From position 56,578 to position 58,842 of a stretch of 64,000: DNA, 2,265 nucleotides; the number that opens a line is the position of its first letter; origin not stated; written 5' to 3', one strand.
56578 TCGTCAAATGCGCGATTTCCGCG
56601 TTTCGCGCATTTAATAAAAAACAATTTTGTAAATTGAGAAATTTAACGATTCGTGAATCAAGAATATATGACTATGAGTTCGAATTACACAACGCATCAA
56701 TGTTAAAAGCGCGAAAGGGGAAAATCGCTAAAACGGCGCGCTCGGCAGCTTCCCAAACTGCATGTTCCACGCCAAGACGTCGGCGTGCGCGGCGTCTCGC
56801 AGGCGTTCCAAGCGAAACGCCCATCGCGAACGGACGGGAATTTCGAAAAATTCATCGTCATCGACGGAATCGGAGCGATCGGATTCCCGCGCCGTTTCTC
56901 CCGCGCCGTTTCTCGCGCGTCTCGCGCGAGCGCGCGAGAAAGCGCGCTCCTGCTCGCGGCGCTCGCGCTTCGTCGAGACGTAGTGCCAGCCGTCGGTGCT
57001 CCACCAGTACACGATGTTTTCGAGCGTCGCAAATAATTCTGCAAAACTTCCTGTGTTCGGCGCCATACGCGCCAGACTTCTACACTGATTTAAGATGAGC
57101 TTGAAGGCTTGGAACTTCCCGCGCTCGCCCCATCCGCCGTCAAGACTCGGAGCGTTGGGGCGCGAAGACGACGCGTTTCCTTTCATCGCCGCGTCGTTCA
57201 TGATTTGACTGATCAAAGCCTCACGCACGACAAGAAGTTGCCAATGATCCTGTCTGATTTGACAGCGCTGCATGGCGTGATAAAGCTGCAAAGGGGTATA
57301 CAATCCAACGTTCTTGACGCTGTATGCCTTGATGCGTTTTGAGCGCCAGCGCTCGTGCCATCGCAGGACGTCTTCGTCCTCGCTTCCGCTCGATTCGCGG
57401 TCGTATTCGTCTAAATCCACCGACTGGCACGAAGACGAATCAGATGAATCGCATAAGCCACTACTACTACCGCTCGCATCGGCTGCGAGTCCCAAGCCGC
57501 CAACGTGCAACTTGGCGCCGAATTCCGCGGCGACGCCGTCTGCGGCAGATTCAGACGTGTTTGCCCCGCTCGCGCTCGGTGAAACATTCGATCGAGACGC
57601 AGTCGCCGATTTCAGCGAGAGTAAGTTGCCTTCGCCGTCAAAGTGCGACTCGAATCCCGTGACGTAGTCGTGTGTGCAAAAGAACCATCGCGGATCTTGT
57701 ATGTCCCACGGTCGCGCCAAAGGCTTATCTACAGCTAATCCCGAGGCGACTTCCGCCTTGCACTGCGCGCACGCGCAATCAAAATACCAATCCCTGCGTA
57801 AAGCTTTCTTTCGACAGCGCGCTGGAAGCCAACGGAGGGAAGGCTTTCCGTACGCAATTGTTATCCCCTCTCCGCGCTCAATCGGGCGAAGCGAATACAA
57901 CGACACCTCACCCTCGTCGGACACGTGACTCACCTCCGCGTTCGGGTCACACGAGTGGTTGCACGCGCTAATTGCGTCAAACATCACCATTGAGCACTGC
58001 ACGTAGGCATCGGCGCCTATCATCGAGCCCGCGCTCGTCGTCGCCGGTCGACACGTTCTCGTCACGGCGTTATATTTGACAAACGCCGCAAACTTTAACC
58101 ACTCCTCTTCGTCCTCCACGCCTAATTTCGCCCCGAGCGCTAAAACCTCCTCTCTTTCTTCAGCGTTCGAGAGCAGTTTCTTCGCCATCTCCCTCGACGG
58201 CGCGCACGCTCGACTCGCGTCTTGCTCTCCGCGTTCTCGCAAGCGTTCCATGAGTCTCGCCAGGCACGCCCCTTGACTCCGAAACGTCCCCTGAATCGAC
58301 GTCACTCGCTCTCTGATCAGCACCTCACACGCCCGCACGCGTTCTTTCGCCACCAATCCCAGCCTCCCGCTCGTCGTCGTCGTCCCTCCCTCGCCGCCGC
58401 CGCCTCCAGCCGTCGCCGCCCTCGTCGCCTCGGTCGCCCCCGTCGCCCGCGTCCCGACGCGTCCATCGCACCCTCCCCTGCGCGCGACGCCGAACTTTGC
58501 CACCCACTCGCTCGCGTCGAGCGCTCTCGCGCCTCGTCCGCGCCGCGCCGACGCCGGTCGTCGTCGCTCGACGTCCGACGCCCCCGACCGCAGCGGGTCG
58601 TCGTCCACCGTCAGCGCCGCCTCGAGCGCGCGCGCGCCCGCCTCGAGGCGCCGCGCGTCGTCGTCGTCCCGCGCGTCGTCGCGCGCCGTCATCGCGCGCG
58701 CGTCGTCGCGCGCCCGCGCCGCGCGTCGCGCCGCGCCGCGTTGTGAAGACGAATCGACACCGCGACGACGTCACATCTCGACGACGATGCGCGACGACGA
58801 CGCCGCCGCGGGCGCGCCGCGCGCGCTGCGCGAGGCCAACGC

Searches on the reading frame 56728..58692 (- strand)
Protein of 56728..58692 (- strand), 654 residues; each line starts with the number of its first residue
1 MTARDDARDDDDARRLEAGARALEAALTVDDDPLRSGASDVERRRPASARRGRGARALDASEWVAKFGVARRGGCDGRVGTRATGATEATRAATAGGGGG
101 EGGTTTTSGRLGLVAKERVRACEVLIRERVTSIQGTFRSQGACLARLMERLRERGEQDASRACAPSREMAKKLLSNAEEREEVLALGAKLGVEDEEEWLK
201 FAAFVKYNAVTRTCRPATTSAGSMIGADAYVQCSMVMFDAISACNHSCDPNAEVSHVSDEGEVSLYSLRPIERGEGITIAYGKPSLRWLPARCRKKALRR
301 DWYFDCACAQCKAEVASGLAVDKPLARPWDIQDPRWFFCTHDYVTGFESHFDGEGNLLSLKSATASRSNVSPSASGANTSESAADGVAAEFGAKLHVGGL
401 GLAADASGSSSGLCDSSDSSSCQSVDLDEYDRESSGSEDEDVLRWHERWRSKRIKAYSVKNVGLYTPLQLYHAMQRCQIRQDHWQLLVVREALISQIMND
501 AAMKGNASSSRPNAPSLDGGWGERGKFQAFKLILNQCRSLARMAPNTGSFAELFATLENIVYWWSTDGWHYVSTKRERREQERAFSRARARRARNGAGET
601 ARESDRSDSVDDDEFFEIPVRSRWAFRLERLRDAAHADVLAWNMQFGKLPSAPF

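Call 11: search_protein_families(library=pfam, proteins=[window:56728-58692:-], max_evalue=0.001)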
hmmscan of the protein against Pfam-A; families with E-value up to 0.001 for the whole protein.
window:56728-58692:- (654 aa): 1 family
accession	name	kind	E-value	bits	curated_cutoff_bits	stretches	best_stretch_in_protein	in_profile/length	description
PF00856.33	SET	-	1.2e-09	39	22.4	1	112-282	3-105/105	SET domain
